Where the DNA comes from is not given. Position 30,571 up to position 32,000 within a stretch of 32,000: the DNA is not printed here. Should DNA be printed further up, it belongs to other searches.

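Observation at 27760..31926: Four-gene cassette: two Cys-rich pilin-like proteins flanked by paralogous polytopic membrane proteins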

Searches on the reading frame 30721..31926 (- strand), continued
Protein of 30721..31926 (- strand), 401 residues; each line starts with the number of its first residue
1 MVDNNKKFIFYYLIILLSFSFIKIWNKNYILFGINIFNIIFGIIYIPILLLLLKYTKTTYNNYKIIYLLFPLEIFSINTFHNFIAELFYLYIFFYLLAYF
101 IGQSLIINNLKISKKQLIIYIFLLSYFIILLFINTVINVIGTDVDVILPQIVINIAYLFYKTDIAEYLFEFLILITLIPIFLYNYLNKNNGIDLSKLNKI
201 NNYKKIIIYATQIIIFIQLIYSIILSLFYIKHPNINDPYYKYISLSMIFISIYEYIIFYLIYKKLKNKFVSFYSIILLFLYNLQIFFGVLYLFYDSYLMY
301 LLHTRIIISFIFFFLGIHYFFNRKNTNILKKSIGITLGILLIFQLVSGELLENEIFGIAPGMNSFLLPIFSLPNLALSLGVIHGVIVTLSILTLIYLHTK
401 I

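Call 56: search_solved_structures(query=A5, max_evalue=10, show_alignments=2)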
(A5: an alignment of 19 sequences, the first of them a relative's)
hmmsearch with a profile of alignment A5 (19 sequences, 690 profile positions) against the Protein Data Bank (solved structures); distinct sequences matched with E-value up to 10: 3.
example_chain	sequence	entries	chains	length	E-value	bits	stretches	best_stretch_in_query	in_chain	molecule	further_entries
2vma_A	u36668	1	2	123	0.82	11.1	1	437-491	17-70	GENERAL SECRETION PATHWAY PROTEIN F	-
2vmb_A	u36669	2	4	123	0.82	11.1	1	437-491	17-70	GENERAL SECRETION PATHWAY PROTEIN F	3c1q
3g6b_A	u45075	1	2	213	2.1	9.8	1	505-562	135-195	Methyl-accepting chemotaxis protein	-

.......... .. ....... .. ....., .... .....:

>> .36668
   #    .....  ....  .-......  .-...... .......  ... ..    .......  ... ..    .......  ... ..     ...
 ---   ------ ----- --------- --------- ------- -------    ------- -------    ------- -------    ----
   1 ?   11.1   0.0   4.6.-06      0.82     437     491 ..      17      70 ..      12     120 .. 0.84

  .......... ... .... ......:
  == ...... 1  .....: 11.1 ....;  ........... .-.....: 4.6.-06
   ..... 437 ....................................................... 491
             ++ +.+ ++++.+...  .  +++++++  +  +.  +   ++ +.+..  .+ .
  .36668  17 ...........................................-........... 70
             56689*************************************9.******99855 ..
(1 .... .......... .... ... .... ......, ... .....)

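Call 57: search_protein_families(library=pfam, alignment_id=A5, max_evalue=10)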
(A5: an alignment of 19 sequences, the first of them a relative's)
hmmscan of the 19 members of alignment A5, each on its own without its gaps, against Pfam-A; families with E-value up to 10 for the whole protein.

A. member 1, P0016 (655 aa): 3 families
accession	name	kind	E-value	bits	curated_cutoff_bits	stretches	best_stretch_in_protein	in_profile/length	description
PF04793.17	Herpes_BBRF1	-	0.024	14.1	25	1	472-528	43-100/286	BRRF1-like protein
PF22913.1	NBAS_11th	-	0.089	13.2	27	1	436-521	11-95/125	NBAS subunit of NRZ tethering complex, C-terminal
PF00482.28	T2SSF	-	0.16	12.4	25.2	1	106-236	3-124/125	Type II secretion system (T2SS), protein F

B. families by the number of members that match (of 19 scanned): 21 families
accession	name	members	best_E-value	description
PF00482.28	T2SSF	4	0.0037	Type II secretion system (T2SS), protein F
PF09718.15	Tape_meas_lam_C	4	0.039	Lambda phage tail tape-measure protein (Tape_meas_lam_C)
PF20990.2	DUF2207_C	3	0.037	Predicted membrane protein (DUF2207) C-terminal domain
PF04513.17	Baculo_PEP_C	3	0.38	Baculovirus polyhedron envelope protein, PEP, C terminus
PF19014.6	DUF5743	2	0.0044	Family of unknown function (DUF5743)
PF06305.16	LapA_dom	2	3.8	Lipopolysaccharide assembly protein A domain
PF04793.17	Herpes_BBRF1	1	0.024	BRRF1-like protein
PF06695.16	Sm_multidrug_ex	1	0.029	Putative small multi-drug export protein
PF12046.13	CCB1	1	0.03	Cofactor assembly of complex C subunit B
PF14927.11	Neurensin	1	0.053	Neurensin/Transmembrane protein 74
PF15930.10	YdiH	1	0.076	Domain of unknown function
PF08965.17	Aca2_YdiL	1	0.079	Aca2/YdiL-like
PF22913.1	NBAS_11th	1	0.089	NBAS subunit of NRZ tethering complex, C-terminal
PF22680.2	Glyco_hydro_123_N_2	1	0.095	Glycoside hydrolase 123 N-terminal domain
PF14127.11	DUF4294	1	0.15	Domain of unknown function (DUF4294)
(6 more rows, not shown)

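Call 58: search_protein_families(library=ncbifam, alignment_id=A5, max_evalue=10)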
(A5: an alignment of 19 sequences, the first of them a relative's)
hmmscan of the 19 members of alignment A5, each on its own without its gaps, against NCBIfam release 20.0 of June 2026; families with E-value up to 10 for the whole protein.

A. member 1, P0016 (655 aa): 0 families

B. families by the number of members that match (of 19 scanned): 11 families
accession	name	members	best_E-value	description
NF033470.1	SMR_qac_bcrC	1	0.015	quaternary ammonium compound efflux SMR transporter BcrC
NF045674.1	CystProtLapG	1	0.052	cysteine protease LapG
NF011442.0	PRK14869.1-4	1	0.054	putative manganese-dependent inorganic diphosphatase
NF011556.0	PRK14981.2-2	1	0.057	DNA-directed RNA polymerase subunit F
NF046058.1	NagK_SO3507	1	0.12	N-acetylglucosamine kinase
TIGR04563.1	TIGR04563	1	0.19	TIGR04563 family protein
NF002318.0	PRK01253.1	1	0.97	preprotein translocase subunit Sec61beta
TIGR03778.1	VPDSG_CTERM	1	2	VPDSG-CTERM sorting domain-containing protein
NF049895.1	ECH_0659_fam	1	3.3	ECH_0659 family protein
NF002593.0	PRK02251.1-2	1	5.8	cell division protein CrgA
NF002594.0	PRK02251.1-3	1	6.3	cell division protein CrgA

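Call 67: predict_structure(alignment_id=A5)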
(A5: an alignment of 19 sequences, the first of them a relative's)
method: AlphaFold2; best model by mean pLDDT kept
length: 655 residues; sequences in the alignment: 19
mean_pLDDT: 85.5   pTM: 0.83
mean pLDDT of the five models: 85.5, 82.6, 82.0, 80.6, 78.2
residues with pLDDT >= 90: 250; 70-90: 354; 50-70: 44; < 50: 7
segments of 3 or more residues with pLDDT < 50: 651-655
pLDDT, mean of each block of 10 residues (from residue 1): 85 90 94 91 93 92 83 88 89 86 88 85 85 91 92 91 91 89 83 90 87 86 83 69 62 78 86 73 77 88 91 94 88 73 81 90 96 94 90 91 91 91 74 92 91 89 85 87 87 88 86 88 91 85 77 67 64 74 88 93 88 93 95 90 67 37
secondary structure, 60 per line:
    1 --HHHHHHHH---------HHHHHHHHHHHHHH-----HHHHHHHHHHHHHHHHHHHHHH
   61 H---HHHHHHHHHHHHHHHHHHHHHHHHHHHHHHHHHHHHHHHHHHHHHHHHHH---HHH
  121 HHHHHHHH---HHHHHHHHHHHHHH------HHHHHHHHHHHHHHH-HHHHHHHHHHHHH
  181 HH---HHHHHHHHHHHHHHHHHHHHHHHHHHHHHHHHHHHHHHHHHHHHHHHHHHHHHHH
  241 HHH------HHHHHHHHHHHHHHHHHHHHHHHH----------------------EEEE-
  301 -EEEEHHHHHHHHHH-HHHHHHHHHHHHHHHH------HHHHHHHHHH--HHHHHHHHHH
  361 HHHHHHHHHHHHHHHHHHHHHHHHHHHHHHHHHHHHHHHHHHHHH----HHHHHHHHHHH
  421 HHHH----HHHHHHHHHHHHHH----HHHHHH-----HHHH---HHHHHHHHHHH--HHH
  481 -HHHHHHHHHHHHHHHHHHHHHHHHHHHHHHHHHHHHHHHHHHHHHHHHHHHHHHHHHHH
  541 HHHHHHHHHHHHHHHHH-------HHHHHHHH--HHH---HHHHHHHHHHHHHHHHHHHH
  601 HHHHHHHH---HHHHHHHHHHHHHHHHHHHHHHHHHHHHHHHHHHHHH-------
elements in order: H3-10 H20-33 H39-61 H65-114 H118-128 H132-145 H152-166 H168-182 H186-243 H250-273 E296-299 E302-305 H306-315 H317-332 H339-348 H351-405 H410-424 H429-442 H447-452 H458-461 H465-475 H482-557 H565-572 H581-608 H612-648

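Call 69: fold_search(model_id=the predicted structure, library=pdb)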
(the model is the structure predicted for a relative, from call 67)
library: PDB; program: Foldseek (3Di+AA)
matches with E <= 10: 288; with E <= 0.001: 0
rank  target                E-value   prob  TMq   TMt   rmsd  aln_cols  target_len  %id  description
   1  4av3_A                2.0e-01  0.13  0.11  0.10  32.3       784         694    8  Crystal structure of Thermotoga Maritima sodium pumping membrane integral pyrophosphatase with metal ions in active si (released 2012-08-08)
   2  8qah_B                3.2e-01  0.18  0.11  0.15  31.7       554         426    9  X-ray crystal structure of a de novo designed single-chain parallel coiled-coil alpha-helical barrel with 8 inner heli (released 2024-07-03)
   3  8b21_A                3.8e-01  0.08  0.10  0.09  34.2       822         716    9  Time-resolved structure of K+-dependent Na+-PPase from Thermotoga maritima 0-60-seconds post reaction initiation with  (released 2024-01-17)
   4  8qah_A                3.9e-01  0.15  0.10  0.14  31.8       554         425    9  X-ray crystal structure of a de novo designed single-chain parallel coiled-coil alpha-helical barrel with 8 inner heli (released 2024-07-03)
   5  7rtu_B                3.9e-01  0.13  0.08  0.13  35.6       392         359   12  Cryo-EM structure of a TTYH2 trans-dimer (released 2021-08-25)
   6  4k1c_A                3.9e-01  0.08  0.07  0.11  30.4       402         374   11  VCX1 Calcium/Proton Exchanger (released 2013-05-08)
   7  3jc8_Ca               6.1e-01  0.51  0.15  0.26  24.2       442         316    8  Architectural model of the type IVa pilus machine in a piliated state (released 2016-03-16)
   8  6xr1                  7.1e-01  0.08  0.09  0.11  33.3       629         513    8  Computationally designed right-handed alpha/alpha single-chain toroid with 9 repeats (released 2021-07-14)
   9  8b37_B                9.2e-01  0.06  0.10  0.10  32.9       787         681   10  Crystal structure of Pyrobaculum aerophilum potassium-independent proton pumping membrane integral pyrophosphatase in  (released 2024-01-17)
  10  9j3o_A                1.2e+00  0.09  0.10  0.12  28.4       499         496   12  Chlamydia pneumoniae ATP/ADP translocator NTT1(Outward open state) (released 2025-03-19)
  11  8qai_A                1.2e+00  0.09  0.10  0.15  32.0       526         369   11  X-ray crystal structure of a de novo designed single-chain parallel coiled-coil alpha-helical barrel with 7 inner heli (released 2024-07-03)
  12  8ug7_A                1.2e+00  0.06  0.08  0.12  30.2       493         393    8  Mus musculus Otopetrin 2 (mOTOP2) in pH 8.0 (released 2024-08-21)
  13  9i5z_C                1.2e+00  0.04  0.08  0.11  31.8       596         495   10  Upregulated state of BetP in potassium (released 2026-02-18)
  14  9mvz_D                1.2e+00  0.03  0.08  0.07  59.6       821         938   10  Tripartite complex of MmpL5-S5-AcpM from Mycolicibacterium smegmatis (released 2025-07-30)
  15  9qzq_A                1.4e+00  0.13  0.10  0.19  29.2       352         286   13  CryoEM structure of nanodisc-reconstituted human NTCP in complex with grafted NTCP_Nb1 and NabFab (released 2025-11-05)
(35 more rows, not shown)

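Call 70: find_encoding_contigs(protein=P0027, flank=8000, max_places=2)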
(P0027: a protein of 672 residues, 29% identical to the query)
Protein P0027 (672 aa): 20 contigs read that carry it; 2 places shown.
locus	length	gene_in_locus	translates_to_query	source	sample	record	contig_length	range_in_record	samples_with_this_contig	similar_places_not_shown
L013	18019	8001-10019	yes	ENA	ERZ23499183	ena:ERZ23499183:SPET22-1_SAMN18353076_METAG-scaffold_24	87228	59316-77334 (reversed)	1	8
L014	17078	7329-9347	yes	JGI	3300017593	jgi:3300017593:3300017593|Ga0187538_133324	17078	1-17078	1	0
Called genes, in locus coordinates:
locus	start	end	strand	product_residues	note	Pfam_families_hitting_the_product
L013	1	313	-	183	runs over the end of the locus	PF04919:DUF655, PF14579:HHH_6 (weak)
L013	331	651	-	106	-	PF03874:RNA_pol_Rpb4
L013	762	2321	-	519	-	PF01850:PIN (weak), PF13191:AAA_16 (faint), PF00437:T2SSE, PF20720:nSTAND3 (faint)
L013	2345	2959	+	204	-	PF01871:AMMECR1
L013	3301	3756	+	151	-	PF08069:Ribosomal_S13_N, PF00312:Ribosomal_S15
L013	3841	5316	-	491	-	PF00270:DEAD, PF04851:ResIII, PF21210:RNA_helicase_helical, PF00271:Helicase_C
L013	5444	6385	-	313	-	PF01073:3Beta_HSD, PF01370:Epimerase, PF02719:Polysacc_synt_2, PF04321:RmlD_sub_bind, PF13460:NAD_binding_10 (weak), PF16363:GDP_Man_Dehyd, PF07993:NAD_binding_4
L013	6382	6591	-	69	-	-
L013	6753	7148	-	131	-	PF00085:Thioredoxin, PF13098:Thioredoxin_2 (weak)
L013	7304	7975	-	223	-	PF01902:Diphthami_syn_2_N, PF28410:Diphthami_syn_2_C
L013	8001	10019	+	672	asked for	-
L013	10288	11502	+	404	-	PF00162:PGK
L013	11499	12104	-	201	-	PF01712:dNK (weak), PF02223:Thymidylate_kin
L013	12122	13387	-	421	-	PF02163:Peptidase_M50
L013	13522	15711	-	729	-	PF01411:tRNA-synt_2c, PF02091:tRNA-synt_2e (faint), PF01411:tRNA-synt_2c, PF07973:tRNA_SAD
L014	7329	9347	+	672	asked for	-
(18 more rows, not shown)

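Call 71: find_encoding_contigs(protein=P0020, flank=8000, max_places=2)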
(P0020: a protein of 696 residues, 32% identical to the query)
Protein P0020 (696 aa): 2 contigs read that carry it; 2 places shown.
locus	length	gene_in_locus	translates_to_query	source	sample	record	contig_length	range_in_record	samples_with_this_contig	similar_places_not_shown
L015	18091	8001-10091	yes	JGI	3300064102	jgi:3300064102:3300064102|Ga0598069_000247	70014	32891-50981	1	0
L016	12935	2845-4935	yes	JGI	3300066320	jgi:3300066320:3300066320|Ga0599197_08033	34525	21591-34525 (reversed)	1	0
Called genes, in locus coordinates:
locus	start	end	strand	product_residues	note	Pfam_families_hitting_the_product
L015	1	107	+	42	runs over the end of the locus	-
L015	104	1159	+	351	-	-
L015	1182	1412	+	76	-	-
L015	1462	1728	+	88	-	-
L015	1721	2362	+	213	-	-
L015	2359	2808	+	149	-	-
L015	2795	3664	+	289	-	-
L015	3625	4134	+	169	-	-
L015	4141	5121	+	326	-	-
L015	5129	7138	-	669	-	PF01551:Peptidase_M23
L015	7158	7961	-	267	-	-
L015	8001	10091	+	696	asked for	-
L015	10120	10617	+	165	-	-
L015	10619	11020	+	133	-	-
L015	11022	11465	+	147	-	-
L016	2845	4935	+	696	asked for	-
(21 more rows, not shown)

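Call 82: search_solved_structures(query=A4, max_evalue=10)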
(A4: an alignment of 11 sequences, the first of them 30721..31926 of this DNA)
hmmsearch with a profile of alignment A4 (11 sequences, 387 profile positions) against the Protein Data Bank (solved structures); distinct sequences matched with E-value up to 10: 0.

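Call 86: search_solved_structures(query=A8, max_evalue=10)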
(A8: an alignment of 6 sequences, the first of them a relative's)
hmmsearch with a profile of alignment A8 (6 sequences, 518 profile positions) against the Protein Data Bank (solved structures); distinct sequences matched with E-value up to 10: 3.
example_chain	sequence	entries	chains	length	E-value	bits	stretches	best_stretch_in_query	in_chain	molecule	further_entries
2k7r_A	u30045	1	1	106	0.16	14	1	58-95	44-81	Primosomal protein dnaI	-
8ztq_A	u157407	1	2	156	0.18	13.8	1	27-110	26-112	Nitrogen fixation protein NifU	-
4m4w_J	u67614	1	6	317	0.82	11.7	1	58-95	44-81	Primosomal protein DnaI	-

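Call 96: search_protein_families(library=pfam, alignment_id=A4, max_evalue=10)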
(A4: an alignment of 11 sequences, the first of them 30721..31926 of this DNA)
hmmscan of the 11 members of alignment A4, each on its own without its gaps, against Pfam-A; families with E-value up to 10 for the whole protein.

A. member 1, window:30721-31926:- (401 aa): 0 families

B. families by the number of members that match (of 11 scanned): 4 families
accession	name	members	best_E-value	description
PF01757.29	Acyl_transf_3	1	0.14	Acyltransferase domain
PF19592.4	DUF6097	1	0.35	Family of unknown function (DUF6097)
PF06687.17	SUR7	1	1.5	SUR7/PalI family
PF11712.13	Vma12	1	4.3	Endoplasmic reticulum-based factor for assembly of V-ATPase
